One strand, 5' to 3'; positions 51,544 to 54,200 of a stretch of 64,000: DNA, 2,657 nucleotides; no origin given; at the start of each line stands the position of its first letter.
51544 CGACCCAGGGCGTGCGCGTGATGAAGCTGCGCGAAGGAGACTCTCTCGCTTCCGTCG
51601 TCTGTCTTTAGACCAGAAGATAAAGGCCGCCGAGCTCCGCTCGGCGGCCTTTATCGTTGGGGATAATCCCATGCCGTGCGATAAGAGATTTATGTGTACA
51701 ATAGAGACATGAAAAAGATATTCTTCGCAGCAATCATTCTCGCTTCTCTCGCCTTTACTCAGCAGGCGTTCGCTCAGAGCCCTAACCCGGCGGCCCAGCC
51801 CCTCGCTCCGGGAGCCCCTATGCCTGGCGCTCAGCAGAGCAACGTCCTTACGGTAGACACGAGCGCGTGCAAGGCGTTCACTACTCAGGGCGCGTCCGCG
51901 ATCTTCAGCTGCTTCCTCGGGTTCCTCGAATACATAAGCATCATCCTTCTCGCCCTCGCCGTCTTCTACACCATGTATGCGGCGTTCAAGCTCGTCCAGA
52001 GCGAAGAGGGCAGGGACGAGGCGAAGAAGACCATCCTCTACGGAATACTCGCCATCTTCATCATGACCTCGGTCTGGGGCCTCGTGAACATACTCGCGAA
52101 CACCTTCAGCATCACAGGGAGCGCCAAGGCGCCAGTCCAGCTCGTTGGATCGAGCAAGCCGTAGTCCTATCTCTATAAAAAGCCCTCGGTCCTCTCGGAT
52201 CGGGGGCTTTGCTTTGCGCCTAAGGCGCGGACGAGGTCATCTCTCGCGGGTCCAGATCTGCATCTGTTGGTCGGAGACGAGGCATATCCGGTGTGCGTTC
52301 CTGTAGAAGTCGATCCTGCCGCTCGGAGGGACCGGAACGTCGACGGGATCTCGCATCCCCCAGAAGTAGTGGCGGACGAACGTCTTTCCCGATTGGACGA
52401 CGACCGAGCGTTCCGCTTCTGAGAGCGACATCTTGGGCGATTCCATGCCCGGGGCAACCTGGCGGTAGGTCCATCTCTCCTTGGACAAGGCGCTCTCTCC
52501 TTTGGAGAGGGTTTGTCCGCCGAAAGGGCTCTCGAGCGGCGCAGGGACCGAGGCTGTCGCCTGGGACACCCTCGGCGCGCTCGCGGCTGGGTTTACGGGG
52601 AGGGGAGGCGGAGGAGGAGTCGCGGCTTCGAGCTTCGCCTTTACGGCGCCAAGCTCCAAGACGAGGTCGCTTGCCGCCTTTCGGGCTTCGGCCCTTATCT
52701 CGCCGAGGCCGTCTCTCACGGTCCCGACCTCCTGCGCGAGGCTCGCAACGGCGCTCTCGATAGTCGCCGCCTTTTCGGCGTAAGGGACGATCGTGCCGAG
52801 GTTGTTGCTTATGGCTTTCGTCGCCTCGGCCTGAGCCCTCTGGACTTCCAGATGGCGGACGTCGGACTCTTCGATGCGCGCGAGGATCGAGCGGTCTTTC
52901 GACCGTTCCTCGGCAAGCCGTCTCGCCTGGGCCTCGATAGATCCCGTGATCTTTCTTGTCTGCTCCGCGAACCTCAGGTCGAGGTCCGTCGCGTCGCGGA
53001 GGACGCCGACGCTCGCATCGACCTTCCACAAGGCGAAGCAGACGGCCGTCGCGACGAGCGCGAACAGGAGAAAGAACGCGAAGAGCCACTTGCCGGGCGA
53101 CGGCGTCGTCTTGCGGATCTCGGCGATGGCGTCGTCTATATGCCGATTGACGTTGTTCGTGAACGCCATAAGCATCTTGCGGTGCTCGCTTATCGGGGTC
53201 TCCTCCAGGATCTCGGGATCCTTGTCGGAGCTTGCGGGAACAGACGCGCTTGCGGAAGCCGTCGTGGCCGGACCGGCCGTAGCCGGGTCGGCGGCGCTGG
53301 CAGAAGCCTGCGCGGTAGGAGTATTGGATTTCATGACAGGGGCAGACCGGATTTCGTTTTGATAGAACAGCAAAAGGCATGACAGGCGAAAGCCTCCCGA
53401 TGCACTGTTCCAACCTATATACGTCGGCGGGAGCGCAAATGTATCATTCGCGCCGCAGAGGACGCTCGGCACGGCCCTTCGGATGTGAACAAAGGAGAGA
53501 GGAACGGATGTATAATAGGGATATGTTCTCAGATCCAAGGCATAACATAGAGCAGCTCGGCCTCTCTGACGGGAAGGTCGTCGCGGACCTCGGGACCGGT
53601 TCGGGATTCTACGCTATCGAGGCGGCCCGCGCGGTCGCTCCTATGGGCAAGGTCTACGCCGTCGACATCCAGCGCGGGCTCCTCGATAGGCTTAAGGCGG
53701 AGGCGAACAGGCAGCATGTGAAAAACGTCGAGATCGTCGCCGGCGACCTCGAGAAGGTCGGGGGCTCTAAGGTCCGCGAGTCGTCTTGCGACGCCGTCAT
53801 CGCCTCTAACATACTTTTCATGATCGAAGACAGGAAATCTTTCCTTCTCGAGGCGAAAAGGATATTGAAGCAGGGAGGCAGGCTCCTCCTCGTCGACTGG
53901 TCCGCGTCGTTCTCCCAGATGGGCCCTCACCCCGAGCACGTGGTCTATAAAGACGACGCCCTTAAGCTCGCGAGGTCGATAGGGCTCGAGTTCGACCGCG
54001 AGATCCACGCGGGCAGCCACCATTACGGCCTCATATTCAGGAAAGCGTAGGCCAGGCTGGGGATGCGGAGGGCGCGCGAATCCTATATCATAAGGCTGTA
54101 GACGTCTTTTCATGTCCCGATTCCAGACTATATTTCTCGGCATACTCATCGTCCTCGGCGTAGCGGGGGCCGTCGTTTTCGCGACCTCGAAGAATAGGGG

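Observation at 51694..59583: Cluster of six paralogous TrbC/VirB2-like mini-pilins with SBP, SPFH and coiled-coil membrane proteins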

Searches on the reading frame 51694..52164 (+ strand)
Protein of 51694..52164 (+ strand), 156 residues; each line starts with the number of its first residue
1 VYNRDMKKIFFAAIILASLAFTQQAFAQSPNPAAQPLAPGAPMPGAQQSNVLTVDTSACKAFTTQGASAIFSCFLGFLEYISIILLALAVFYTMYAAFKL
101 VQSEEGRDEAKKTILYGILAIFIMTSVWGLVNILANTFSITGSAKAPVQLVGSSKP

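Call 3: search_protein_families(library=pfam, proteins=[window:51694-52164:+], max_evalue=1)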
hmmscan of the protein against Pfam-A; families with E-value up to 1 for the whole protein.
window:51694-52164:+ (156 aa): 8 families
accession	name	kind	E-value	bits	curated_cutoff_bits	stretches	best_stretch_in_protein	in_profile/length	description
PF18895.5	T4SS_pilin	-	5.9e-07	29.9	26.6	1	77-134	12-71/71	Type IV secretion system pilin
PF17009.10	DUF5090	-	0.016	15.6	27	1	67-112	139-184/187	Domain of unknown function (DUF5090)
PF17555.7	TssN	-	0.03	14.2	30.3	1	83-140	3-59/274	Type VI secretion system, TssN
PF06570.16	DUF1129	-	0.072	13.1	29.1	1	84-136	86-132/207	Protein of unknown function (DUF1129)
PF14965.11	BRI3BP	-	0.087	12.8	27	1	70-129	88-148/179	Negative regulator of p53/TP53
PF13567.11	DUF4131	-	0.23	11.6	31.6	0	82-152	6-71/165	Domain of unknown function (DUF4131)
PF20556.3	DUF6768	-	0.95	9.6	27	1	65-127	30-88/123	Family of unknown function (DUF6768)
PF04956.18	TrbC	-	0.96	10.1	27.9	0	6-37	9-41/98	TrbC/VIRB2 pilin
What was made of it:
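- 51709..52164 (+): p0: extra VirB2-like pilin paralogue of type p3, with its own terminator-like hairpin at 52188-52208. PF18895 E=5.9e-7, 29.9 bits (call 3).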

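Call 4: search_protein_families(library=ncbifam, proteins=[window:51694-52164:+], max_evalue=1)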
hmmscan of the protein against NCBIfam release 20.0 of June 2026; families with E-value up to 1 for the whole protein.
window:51694-52164:+ (156 aa): 6 families
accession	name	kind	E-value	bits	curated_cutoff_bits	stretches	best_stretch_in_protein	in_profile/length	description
NF045849.1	ICE_MMCAP2_0565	equivalog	1.2e-06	28.1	40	1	70-136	9-78/80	Mbov_0395 family pilin-like conjugal transfer protein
NF033802.1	AimP_fam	subfamily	0.0033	17.6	35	1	6-22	1-17/43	lysogeny pheromone AimP family peptide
NF009523.0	PRK12884.1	equivalog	0.007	15.6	269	1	63-124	209-272/279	prenyltransferase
NF053838.1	hit_Bd0108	equivalog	0.018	15.5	40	1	6-42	1-35/94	predatory lifecycle switch protein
NF041023.1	PP0621_fam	subfamily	0.21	11.9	45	0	6-35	1-33/71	PP0621 family protein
NF045994.1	MAG4530_fam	subfamily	0.62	8.8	50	1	71-136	25-90/441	MAG4530 family protein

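Call 23: search_solved_structures(query=A1, max_evalue=10, show_alignments=3)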
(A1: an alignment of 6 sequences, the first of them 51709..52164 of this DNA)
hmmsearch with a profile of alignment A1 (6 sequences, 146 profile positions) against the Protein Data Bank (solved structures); distinct sequences matched with E-value up to 10: 7.
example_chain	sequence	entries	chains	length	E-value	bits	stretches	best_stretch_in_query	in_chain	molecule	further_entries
7rja_F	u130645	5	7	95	0.1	16.2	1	45-90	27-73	Ubiquinol--cytochrome-c reductase subunit 8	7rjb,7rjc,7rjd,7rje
7ryc_O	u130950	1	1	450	0.12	15.9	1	11-110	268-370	Oxytocin receptor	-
7qvm_R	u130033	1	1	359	0.18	15.4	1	11-110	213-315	Oxytocin receptor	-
6tpk_A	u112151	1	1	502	0.18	15.4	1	11-109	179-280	Oxytocin receptor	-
7tdm_A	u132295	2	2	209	0.29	14.7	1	70-130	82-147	Claudin-4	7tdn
9cmh_A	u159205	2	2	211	0.29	14.7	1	70-130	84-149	Claudin-4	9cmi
7kp4_A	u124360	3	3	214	0.3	14.6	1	70-130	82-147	Claudin-4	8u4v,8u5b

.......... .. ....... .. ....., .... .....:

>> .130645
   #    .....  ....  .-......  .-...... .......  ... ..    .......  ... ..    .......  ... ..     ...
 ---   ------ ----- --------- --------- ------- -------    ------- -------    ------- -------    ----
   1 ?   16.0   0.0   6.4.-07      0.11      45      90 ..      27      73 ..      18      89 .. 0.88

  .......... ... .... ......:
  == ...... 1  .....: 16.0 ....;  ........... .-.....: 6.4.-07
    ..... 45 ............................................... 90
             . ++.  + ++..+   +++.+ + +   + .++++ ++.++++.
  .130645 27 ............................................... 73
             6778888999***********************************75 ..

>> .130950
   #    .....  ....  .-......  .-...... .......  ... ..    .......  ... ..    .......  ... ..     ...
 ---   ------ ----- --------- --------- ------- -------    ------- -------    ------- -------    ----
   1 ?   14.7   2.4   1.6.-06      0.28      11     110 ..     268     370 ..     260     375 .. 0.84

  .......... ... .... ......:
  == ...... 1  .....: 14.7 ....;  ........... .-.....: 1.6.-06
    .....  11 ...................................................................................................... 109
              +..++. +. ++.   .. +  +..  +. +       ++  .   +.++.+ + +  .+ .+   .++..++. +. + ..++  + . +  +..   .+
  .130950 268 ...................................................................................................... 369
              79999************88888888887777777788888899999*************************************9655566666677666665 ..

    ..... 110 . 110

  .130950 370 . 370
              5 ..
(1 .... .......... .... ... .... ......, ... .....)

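Call 94: search_protein_representatives(alignment_id=A1)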
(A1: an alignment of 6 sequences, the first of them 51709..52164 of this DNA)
Query: 6 sequences, 146 profile positions. Proteins with E-value up to 0.001 (for the whole library): 36832; up to 1e-10: 3771; up to 1e-30: 28. The best 150 are listed.
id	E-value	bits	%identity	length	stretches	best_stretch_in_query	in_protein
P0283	2.9e-51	189.9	-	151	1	1-142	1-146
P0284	4.9e-49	182.7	-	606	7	65-131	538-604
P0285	7.0e-44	166.0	-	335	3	69-133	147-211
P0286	1.8e-41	158.1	-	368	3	1-144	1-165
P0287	1.6e-40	155.1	-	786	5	47-128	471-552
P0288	1.6e-39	151.9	-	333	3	43-132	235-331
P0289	2.1e-39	151.4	-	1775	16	31-136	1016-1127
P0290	2.8e-39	151.0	-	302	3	54-138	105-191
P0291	3.4e-38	147.5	-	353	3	58-135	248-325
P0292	3.9e-37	144.1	-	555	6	54-127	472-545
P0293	6.7e-37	143.3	-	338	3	58-143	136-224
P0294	2.9e-36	141.3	-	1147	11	66-129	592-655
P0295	1.1e-35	139.4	-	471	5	41-128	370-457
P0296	1.8e-35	138.7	-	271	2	2-138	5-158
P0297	3.9e-35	137.6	-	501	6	62-128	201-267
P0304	1.7e-32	129.1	-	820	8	63-134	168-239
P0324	1.9e-28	115.9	-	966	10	59-125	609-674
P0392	4.9e-22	95.1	-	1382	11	60-132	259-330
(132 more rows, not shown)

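Call 97: list_cluster_members(proteins=[P0289, P0284, P0292, P0294, P0392, P0324, P0304, P0287])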
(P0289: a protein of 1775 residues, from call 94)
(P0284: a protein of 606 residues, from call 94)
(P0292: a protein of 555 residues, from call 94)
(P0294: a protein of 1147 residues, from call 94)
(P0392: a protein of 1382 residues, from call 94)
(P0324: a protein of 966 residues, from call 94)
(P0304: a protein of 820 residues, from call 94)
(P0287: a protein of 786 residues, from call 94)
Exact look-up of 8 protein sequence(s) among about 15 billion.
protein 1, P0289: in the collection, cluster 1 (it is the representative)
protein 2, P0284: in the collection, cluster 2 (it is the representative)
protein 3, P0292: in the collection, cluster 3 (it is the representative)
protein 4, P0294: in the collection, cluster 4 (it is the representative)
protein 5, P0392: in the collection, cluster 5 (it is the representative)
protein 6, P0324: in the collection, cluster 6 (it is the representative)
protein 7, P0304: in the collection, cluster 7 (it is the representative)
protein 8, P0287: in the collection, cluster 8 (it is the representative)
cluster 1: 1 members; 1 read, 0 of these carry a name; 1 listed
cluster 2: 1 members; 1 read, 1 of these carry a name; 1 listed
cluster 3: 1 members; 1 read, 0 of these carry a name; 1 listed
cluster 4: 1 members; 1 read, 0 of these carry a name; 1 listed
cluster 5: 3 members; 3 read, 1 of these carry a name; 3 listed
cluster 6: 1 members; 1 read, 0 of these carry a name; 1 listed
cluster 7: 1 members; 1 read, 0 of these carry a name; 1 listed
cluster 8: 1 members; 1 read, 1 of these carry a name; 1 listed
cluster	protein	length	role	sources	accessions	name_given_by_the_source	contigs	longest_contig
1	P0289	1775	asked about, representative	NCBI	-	-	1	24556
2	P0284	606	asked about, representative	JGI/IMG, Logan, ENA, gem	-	hypothetical protein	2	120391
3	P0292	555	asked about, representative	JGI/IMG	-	-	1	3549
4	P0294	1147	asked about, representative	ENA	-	-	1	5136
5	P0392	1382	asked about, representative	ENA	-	-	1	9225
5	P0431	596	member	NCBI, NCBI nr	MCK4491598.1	MAG: hypothetical protein KAU03_03175, partial [Candidatus Altiarchaeales archaeon] | hypothetical protein [Candidatus Altiarchaeales archaeon]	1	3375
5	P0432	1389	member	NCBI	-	-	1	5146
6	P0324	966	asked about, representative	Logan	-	-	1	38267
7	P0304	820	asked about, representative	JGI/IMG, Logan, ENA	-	-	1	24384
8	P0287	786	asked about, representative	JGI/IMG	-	hypothetical protein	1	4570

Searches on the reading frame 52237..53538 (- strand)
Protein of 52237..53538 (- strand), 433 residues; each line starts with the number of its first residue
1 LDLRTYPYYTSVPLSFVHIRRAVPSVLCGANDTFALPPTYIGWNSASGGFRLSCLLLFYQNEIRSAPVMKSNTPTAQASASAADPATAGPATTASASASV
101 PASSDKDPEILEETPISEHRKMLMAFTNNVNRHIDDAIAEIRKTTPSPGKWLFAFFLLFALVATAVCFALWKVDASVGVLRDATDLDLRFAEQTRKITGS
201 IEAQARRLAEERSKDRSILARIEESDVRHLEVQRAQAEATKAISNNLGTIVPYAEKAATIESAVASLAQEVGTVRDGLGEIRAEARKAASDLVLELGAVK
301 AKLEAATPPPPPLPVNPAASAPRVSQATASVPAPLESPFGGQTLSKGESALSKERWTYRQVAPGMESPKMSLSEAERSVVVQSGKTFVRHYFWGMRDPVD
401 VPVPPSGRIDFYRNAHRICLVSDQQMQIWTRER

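Call 3: search_protein_families(library=pfam, proteins=[window:52237-53538:-], max_evalue=1)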
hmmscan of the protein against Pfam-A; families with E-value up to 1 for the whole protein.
window:52237-53538:- (433 aa): 1 family
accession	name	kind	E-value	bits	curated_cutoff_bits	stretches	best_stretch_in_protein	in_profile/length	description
PF05859.17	Mis12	-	0.0032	17.7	25.7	1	167-279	86-200/231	Mis12 protein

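Call 4: search_protein_families(library=ncbifam, proteins=[window:52237-53538:-], max_evalue=1)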
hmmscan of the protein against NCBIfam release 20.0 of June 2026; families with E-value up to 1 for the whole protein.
window:52237-53538:- (433 aa): 2 families
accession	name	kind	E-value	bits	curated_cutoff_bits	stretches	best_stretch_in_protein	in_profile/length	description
NF045487.1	ASRP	equivalog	0.054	12.1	300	1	192-305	320-433/593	archaea-specific SMC-related protein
TIGR02168.1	SMC_prok_B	equivalog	0.11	10.1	567.35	1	191-292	343-444/1181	chromosome segregation protein SMC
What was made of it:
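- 52237..53334 (-): Coiled-coil single-pass membrane protein (365 aa as called on the Logan contig). Lineage-specific and probably not part of the conserved module. No significant Pfam or NCBIfam family (calls 3, 4).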

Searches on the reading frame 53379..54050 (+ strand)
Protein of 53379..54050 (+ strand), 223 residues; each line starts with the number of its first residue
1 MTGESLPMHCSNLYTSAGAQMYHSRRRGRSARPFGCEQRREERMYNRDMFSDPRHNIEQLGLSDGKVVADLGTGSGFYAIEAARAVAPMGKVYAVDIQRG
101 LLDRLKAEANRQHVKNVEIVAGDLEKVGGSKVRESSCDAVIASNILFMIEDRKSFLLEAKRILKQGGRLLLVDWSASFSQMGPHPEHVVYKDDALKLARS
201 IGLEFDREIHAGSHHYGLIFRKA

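Call 8: search_protein_families(library=pfam, proteins=[window:53379-54050:+], max_evalue=0.001)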
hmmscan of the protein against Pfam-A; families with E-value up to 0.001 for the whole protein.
window:53379-54050:+ (223 aa): 14 families
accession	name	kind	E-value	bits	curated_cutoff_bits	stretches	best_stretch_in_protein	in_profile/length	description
PF13847.12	Methyltransf_31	-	6e-19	68.6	27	1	63-180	2-114/145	Methyltransferase domain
PF08241.18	Methyltransf_11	-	2.6e-17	63.7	21.2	1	70-170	2-94/95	Methyltransferase domain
PF13649.12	Methyltransf_25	-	2.3e-15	57.5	27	1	68-167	1-97/97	Methyltransferase domain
PF01209.24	Ubie_methyltran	-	1.4e-11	44.6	20.1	1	61-176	44-156/233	ubiE/COQ5 methyltransferase family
PF08242.18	Methyltransf_12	-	7.9e-11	43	30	1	70-169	2-98/98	Methyltransferase domain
PF13489.12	Methyltransf_23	-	5.8e-10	39.6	27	1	45-205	1-136/164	Methyltransferase domain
PF05175.20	MTS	-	2.5e-07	30.9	23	1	63-172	30-139/170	Methyltransferase small domain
PF01135.25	PCMT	-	4.8e-07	30.2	20.3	1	57-123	66-132/210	Protein-L-isoaspartate(D-aspartate) O-methyltransferase (PCMT)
PF08704.16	GCD14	-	1.3e-06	28.7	26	1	57-140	33-117/247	tRNA methyltransferase complex GCD14 subunit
PF06325.19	PrmA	-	3.5e-06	27.2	22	1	63-170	160-257/296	Ribosomal protein L11 methyltransferase (PrmA)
PF00891.24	Methyltransf_2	-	9.7e-06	25.5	22.3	1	27-176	21-169/210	O-methyltransferase domain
PF02475.24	TRM5-TYW2_MTfase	-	5e-05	23.7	28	1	53-167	26-131/164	TRM5/TYW2 methyltransferase domain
PF05148.21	Methyltransf_8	-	0.00011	22.6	27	1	115-181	104-166/219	Hypothetical methyltransferase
PF02390.23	Methyltransf_4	-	0.00011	22.2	24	1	66-127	3-63/173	Putative methyltransferase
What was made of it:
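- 53508..54050 (+): Small class I SAM-dependent methyltransferase (180 aa), the first gene of the conserved block. Methyltransf_31/11/25 with E down to 6e-19 (call 8).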

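Call 64: search_protein_families(library=ncbifam, proteins=[window:53508-54050:+], max_evalue=0.001)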
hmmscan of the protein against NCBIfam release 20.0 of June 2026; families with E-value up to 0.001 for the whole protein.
window:53508-54050:+ (180 aa): 45 families (the best 25 are shown)
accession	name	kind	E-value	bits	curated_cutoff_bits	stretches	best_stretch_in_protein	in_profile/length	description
NF008823.0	PRK11873.1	subfamily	2.2e-20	73.3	263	1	18-130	74-183/272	arsenite methyltransferase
NF041537.1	ArsM_AhpD_UU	exception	3.8e-18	65.4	510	1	19-130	74-182/345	arsenite methyltransferase/AhpD domain selenoprotein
NF047649.1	MTase_UXPK_star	exception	5.9e-17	61.6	460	1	19-130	75-183/283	methyltransferase/UXPK-star double selenoprotein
NF041536.1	ArsM_DUF2284_UU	exception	6.1e-17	61.1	575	1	19-131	74-183/459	arsenite methyltransferase/DUF2284 domain selenoprotein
TIGR02469.1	CbiT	equivalog_domain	7.5e-13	48.8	78.3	1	14-127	12-119/124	precorrin-6Y C5,15-methyltransferase (decarboxylating) subunit CbiT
NF052510.1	methyltran_MpqE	exception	9.3e-12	44.8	335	1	11-137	36-160/234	methyl-plastoquinone biosynthesis methyltransferase MpqE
NF043040.1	corrin_prot_MT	hypoth_equivalog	3.4e-11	43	180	1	20-130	40-149/216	corrinoid protein-associated methyltransferase CpaM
NF001244.0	PRK00216.1-5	equivalog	1.2e-10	41.1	216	1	13-134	40-159/236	bifunctional demethylmenaquinone methyltransferase/2-methoxy-6-polyprenyl-1,4-benzoquinol methylase UbiE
NF001240.0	PRK00216.1-1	equivalog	1.4e-10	40.7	378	1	12-135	54-175/251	bifunctional demethylmenaquinone methyltransferase/2-methoxy-6-polyprenyl-1,4-benzoquinol methylase UbiE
TIGR01934.1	MenG_MenH_UbiE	subfamily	6.3e-10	38.7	158.35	1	14-134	32-147/223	ubiquinone/menaquinone biosynthesis methyltransferase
NF045667.1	MTase_DVU1556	equivalog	6e-09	35.7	155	1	13-135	14-126/213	DVU_1556 family methyltransferase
TIGR02072.1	BioC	equivalog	7.3e-09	35.8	184.95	1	22-128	35-132/244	malonyl-ACP O-methyltransferase BioC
NF001243.0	PRK00216.1-4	equivalog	2.7e-08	33.5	235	1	14-132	40-155/237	demethylmenaquinone methyltransferase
NF001241.0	PRK00216.1-2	equivalog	2.8e-08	33.7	327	1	14-136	44-155/231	demethylmenaquinone methyltransferase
NF011529.0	PRK14968.1-3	equivalog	9e-08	31.8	162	1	14-81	27-91/198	putative methyltransferase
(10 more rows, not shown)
